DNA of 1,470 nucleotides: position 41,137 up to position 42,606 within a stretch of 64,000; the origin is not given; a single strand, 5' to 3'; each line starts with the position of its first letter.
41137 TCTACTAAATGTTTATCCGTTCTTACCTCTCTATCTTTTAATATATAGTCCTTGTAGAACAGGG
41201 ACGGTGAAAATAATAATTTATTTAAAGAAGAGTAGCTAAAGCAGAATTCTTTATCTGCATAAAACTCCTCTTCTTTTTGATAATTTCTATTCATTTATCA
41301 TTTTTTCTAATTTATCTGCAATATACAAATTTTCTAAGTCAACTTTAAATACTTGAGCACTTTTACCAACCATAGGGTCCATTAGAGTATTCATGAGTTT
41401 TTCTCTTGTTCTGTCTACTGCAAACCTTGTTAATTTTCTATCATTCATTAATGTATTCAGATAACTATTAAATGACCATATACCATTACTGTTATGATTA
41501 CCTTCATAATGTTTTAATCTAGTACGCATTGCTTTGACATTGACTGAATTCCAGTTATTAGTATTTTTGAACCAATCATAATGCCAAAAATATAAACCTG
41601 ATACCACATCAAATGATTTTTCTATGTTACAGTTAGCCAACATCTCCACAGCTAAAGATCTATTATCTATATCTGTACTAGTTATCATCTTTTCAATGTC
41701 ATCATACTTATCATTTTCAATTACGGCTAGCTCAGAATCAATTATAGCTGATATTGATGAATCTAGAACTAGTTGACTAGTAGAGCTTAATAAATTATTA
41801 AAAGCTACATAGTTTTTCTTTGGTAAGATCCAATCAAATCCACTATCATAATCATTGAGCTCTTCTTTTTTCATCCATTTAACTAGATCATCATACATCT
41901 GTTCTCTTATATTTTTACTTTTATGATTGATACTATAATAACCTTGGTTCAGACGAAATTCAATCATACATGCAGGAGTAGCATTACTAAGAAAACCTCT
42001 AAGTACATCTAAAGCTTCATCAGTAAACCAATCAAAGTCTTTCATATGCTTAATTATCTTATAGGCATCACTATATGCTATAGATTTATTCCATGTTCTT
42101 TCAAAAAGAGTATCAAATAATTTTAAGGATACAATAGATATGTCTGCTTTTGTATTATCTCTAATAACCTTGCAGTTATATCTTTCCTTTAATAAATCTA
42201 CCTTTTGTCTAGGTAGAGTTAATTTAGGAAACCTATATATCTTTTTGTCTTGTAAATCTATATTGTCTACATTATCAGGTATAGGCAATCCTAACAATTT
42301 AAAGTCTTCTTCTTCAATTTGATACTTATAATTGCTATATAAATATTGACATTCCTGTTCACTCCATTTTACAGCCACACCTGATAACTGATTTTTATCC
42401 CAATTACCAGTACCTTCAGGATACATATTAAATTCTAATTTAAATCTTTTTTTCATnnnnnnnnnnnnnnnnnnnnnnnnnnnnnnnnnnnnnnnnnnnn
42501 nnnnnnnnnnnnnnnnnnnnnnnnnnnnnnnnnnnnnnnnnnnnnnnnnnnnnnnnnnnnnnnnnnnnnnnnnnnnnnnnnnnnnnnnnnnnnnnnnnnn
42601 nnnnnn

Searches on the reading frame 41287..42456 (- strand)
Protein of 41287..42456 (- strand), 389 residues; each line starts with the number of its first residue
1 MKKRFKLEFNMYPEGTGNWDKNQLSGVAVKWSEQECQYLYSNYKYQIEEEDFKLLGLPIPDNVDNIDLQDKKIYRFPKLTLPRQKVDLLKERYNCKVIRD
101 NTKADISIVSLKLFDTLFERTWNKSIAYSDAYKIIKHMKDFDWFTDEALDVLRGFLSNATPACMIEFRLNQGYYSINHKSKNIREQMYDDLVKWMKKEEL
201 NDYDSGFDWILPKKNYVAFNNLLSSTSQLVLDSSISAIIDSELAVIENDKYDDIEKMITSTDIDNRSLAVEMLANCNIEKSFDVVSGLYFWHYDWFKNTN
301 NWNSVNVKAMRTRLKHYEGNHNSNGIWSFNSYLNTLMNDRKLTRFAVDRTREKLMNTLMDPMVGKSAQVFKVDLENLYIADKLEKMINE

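Call 3: search_protein_families(library=pfam, proteins=[window:41287-42456:-], max_evalue=0.1)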
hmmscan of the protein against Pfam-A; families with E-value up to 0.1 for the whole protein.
window:41287-42456:- (389 aa): 0 families

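Call 4: search_protein_families(library=phrogs, proteins=[window:41287-42456:-], max_evalue=0.01)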
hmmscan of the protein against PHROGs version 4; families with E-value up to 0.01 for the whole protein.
window:41287-42456:- (389 aa): 0 families

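Call 12: find_homologous_proteins(query=window:41287-42456:-, max_evalue=0.001)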
Query window:41287-42456:- (389 aa): 344 proteins with E <= 0.001 among 2970 candidates; the best 120 are listed.
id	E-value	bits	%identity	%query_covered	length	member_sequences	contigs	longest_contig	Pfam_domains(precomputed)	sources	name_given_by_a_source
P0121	5.3e-260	880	100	100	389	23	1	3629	-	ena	-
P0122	2.8e-217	739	82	100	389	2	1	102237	-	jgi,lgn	-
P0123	3.5e-209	713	80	100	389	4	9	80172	-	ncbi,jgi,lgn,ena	-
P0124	6.4e-152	524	62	100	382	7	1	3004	-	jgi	-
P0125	2.0e-142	493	61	100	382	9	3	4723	-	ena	-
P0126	1.2e-140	487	57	100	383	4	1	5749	-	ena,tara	tara:strand:- start:2827 stop:3978 length:1152 start_codon:yes stop_codon:yes gene_type:complete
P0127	5.0e-140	485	58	100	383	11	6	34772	-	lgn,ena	-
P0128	4.1e-138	479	60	100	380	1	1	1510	-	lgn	-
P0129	6.4e-138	478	60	100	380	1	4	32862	-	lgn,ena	-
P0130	1.1e-137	477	60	100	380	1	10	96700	-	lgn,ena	-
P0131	1.3e-137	477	59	100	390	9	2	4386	-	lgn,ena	-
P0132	2.1e-135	470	57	100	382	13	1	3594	-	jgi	-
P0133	2.7e-135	469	58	100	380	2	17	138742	-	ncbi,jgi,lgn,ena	jgi:hypothetical protein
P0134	4.1e-131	456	57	100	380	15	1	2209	-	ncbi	-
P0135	1.6e-128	447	56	100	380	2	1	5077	-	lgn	-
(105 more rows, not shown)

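Call 21: search_protein_families(library=padloc, proteins=[window:41287-42456:-], max_evalue=0.1)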
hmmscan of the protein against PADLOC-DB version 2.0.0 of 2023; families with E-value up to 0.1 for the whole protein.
window:41287-42456:- (389 aa): 0 families

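Call 22: search_protein_families(library=ncbifam, proteins=[window:41287-42456:-], max_evalue=0.1)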
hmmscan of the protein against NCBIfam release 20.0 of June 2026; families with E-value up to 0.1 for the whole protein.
window:41287-42456:- (389 aa): 0 families

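Call 23: find_related_loci(query=A2, collection=viral_contigs, flank=8000)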
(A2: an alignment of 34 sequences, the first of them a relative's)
Query A2 (389 aa) in viral_contigs; peptide patterns used: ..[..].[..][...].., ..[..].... (x = any residue, [..] = any of these).
218 stretches matched a pattern; 172 encode a relative of the query (tblastn E <= 1e-3); the best 80 are kept; 80 distinct loci.
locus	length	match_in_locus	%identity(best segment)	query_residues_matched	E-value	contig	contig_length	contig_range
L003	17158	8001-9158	96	1-389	0e+0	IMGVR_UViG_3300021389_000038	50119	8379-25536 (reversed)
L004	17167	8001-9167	80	1-389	0e+0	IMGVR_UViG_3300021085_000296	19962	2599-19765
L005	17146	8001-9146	62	1-389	9e-161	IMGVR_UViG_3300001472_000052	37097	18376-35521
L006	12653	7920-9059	60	1-389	3e-145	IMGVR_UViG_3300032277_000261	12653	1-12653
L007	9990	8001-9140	60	1-389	3e-145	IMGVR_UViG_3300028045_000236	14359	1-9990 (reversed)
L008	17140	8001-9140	60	1-389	3e-145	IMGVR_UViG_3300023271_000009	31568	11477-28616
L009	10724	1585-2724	60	1-389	3e-145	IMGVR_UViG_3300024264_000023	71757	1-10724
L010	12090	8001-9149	59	1-389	2e-144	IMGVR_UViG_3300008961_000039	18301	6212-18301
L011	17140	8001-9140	58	1-389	6e-142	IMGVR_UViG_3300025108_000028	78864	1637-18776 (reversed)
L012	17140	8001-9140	58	1-389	6e-142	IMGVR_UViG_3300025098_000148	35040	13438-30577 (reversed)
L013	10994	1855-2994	58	1-389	6e-142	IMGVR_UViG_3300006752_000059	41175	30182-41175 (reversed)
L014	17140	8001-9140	58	1-389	6e-142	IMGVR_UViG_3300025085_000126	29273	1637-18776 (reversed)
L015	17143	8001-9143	55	1-389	3e-134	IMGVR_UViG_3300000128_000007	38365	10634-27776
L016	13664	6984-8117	51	1-387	1e-126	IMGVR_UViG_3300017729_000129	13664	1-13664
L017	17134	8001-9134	51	1-387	1e-126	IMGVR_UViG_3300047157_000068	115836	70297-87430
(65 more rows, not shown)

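Call 28: predict_structure(alignment_id=A2)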
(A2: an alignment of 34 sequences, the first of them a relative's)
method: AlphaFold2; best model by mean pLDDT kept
length: 389 residues; sequences in the alignment: 34
mean_pLDDT: 88.6   pTM: 0.74
mean pLDDT of the five models: 88.6, 88.0, 87.4, 86.6, 86.1
residues with pLDDT >= 90: 210; 70-90: 162; 50-70: 12; < 50: 5
segments of 3 or more residues with pLDDT < 50: 177-180
pLDDT, mean of each block of 10 residues (from residue 1): 95 81 93 95 85 85 83 84 83 91 90 87 91 96 96 97 94 56 82 91 76 93 88 87 91 96 95 92 94 93 90 86 86 91 93 92 88 87 85
secondary structure, 60 per line:
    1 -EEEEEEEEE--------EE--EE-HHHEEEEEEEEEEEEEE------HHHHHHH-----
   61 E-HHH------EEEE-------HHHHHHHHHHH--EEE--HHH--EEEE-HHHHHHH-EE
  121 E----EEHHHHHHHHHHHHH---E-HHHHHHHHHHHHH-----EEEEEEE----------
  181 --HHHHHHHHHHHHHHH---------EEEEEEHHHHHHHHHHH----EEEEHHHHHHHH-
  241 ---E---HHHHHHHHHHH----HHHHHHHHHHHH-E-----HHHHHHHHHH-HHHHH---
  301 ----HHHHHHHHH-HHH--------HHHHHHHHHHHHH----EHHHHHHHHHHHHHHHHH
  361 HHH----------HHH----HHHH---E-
elements in order: E2-10 E29-42 H49-55 E72-75 H83-93 E96-98 E106-109 H111-117 E119-121 H128-140 H146-158 E164-170 H183-197 E207-212 H213-223 E228-231 H232-239 H248-258 H263-274 H282-291 H293-297 H305-313 H326-338 H344-363 H381-384

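Call 30: fold_search(model_id=the predicted structure, library=pdb)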
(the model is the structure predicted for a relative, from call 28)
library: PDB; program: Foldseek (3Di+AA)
matches with E <= 10: 313; with E <= 0.001: 0
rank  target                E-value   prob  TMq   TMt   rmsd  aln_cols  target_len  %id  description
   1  7tfh_D                1.2e-01  0.11  0.13  0.15  24.7       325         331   12  Atomic model of the S. cerevisiae clamp-clamp loader complex PCNA-RFC bound to two DNA molecules, one at the 5'-recess (released 2022-11-16)
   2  8thb_C                1.3e-01  0.06  0.10  0.11  23.5       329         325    8  Structure of the Saccharomyces cerevisiae PCNA clamp unloader Elg1-RFC complex (released 2024-05-22)
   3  2cok_MODEL_1_A        1.4e-01  0.98  0.12  0.37   2.5        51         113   24  Solution structure of BRCT domain of poly(ADP-ribose) polymerase-1 (released 2005-11-17)
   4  2le0_MODEL_1_A        1.8e-01  0.97  0.12  0.40   2.7        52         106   19  PARP BRCT Domain (released 2011-10-19)
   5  9peo_C                2.0e-01  0.06  0.11  0.12  24.8       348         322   10  Structure of the S. cerevisiae clamp loader Replication Factor C (RFC) with mixed nucleotide occupancy (released 2025-11-12)
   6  8var_B                2.4e-01  0.05  0.11  0.11  25.1       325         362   10  Structure of the E. coli clamp loader bound to the beta clamp in a Closed-DNA2 conformation (released 2024-03-27)
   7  7ste_C                2.5e-01  0.05  0.11  0.12  24.4       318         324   10  Rad24-RFC ADP state (released 2022-04-06)
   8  8vaq_C                2.8e-01  0.06  0.12  0.12  25.3       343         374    9  Structure of the E. coli clamp loader bound to the beta clamp in a Closed-DNA1 conformation (released 2024-03-27)
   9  6qsz_A                3.3e-01  0.21  0.09  0.28  18.2       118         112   10  Crystal structure of the Sir4 H-BRCT domain in complex with Esc1 pS1450 peptide (released 2019-09-18)
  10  6qsz_I                4.0e-01  0.20  0.09  0.28  19.0       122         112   11  Crystal structure of the Sir4 H-BRCT domain in complex with Esc1 pS1450 peptide (released 2019-09-18)
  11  8vat_B                4.0e-01  0.04  0.10  0.10  25.4       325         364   10  Structure of the E. coli clamp loader bound to the beta clamp in a Open-RNAp/t conformation (released 2024-03-27)
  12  1jr3_A                4.9e-01  0.04  0.12  0.12  24.1       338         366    9  Crystal Structure of the Processivity Clamp Loader Gamma Complex of E. coli DNA Polymerase III (released 2001-09-26)
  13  6qsz_G                5.2e-01  0.14  0.09  0.27  18.4       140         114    9  Crystal structure of the Sir4 H-BRCT domain in complex with Esc1 pS1450 peptide (released 2019-09-18)
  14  7z19_F                6.9e-01  0.33  0.10  0.19  11.3        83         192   11  E. coli C-P lyase bound to a single PhnK ABC domain (released 2022-05-25)
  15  4hxt                  6.9e-01  0.12  0.12  0.17  16.0       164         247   16  Crystal Structure of Engineered Protein. Northeast Structural Genomics Consortium Target OR329 (released 2012-11-21)
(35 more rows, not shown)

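Call 37: fold_search(model_id=the predicted structure, library=viral)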
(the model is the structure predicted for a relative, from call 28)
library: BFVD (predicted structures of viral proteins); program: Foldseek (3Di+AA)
matches with E <= 10: 170; with E <= 0.001: 4
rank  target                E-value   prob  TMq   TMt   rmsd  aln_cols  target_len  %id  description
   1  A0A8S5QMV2            1.2e-09  1.00  0.36  0.36  11.8       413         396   14  Uncharacterized protein [CrAss-like virus sp. ctYsL76]
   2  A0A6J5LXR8            2.8e-09  1.00  0.30  0.32  16.6       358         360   16  Uncharacterized protein [uncultured Caudovirales phage]
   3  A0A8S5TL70            3.4e-07  1.00  0.28  0.28  16.2       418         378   11  Uncharacterized protein [Podoviridae sp. ctz6O13]
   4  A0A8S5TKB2            2.0e-06  1.00  0.31  0.33  14.5       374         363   12  Uncharacterized protein [Podoviridae sp. ctz6O13]
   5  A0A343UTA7            6.5e-02  0.08  0.10  0.12  24.4       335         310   10  (no name in the UniProt tables at hand)
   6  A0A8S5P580            1.8e-01  0.23  0.10  0.09  23.5       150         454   13  DNA polymerase III subunit alpha [Siphoviridae sp. ct3yx7]
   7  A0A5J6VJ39            3.9e-01  0.11  0.10  0.08  21.1       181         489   12  tRNA (N(6)-L-threonylcarbamoyladenosine(37)-C(2))-methylthiotransferase [Megaviridae environmental sample]
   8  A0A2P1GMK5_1          5.1e-01  0.03  0.09  0.03  25.3       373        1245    9  Genome polyprotein [Wenling yellow goosefish calicivirus]
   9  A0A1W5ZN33            5.7e-01  0.05  0.10  0.12  21.1       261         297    7  NIb protein (Fragment) [Bean common mosaic virus]
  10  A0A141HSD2            6.4e-01  0.06  0.12  0.17  20.8       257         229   12  (no name in the UniProt tables at hand)
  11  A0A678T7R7            6.8e-01  0.08  0.11  0.18  20.6       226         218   11  Polyprotein (Fragment) [Ornithogalum mosaic virus]
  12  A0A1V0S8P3            7.6e-01  0.04  0.13  0.09  30.1       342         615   10  Dynamin N-terminal domain-containing protein [Catovirus CTV1]
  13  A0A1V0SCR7            8.0e-01  0.08  0.15  0.17  20.0       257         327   12  Uncharacterized protein [Indivirus ILV1]
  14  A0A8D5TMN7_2          8.5e-01  0.02  0.08  0.04  25.3       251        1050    9  (no name in the UniProt tables at hand)
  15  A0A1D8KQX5            9.0e-01  0.04  0.12  0.13  18.2       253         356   11  Uncharacterized protein [Synechococcus phage S-CAM22]
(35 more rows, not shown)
